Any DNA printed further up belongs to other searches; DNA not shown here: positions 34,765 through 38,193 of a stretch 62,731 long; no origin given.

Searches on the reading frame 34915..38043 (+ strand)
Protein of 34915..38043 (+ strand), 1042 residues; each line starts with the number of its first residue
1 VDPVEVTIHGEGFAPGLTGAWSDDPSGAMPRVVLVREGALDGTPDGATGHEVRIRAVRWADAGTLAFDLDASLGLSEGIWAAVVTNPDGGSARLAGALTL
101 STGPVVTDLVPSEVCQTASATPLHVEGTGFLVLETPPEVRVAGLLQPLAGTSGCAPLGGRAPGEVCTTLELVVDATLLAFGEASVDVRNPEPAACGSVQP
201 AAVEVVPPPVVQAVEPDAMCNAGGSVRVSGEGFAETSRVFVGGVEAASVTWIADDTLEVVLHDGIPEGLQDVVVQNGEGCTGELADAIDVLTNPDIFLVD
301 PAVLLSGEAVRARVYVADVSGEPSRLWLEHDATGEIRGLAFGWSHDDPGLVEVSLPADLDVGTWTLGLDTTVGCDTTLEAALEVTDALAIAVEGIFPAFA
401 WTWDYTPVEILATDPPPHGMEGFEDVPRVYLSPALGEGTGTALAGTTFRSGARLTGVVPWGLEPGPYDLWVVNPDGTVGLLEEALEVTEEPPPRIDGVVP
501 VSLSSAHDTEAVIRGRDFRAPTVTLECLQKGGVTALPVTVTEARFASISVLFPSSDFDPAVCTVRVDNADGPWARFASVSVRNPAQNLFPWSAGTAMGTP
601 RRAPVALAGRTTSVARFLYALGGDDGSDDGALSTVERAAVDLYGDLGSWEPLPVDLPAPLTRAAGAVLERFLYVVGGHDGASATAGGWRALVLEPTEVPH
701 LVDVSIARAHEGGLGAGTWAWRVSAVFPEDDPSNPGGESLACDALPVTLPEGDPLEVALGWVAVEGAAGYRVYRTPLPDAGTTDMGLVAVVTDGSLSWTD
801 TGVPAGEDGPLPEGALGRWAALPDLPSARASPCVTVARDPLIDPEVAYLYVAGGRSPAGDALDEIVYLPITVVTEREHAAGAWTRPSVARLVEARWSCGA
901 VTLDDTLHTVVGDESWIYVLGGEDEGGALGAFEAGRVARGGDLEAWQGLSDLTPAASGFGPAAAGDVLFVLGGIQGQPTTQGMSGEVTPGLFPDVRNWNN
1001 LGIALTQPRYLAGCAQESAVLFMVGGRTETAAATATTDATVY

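Call 81: search_protein_families(library=pfam, proteins=[window:34915-38043:+], max_evalue=0.000001)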
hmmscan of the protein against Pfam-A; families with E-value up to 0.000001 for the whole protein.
window:34915-38043:+ (1042 aa): 1 family
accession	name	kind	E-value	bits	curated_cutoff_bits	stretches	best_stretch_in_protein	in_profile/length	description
PF01833.30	TIG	-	2.9e-08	34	20.9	0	209-278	1-72/84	IPT/TIG domain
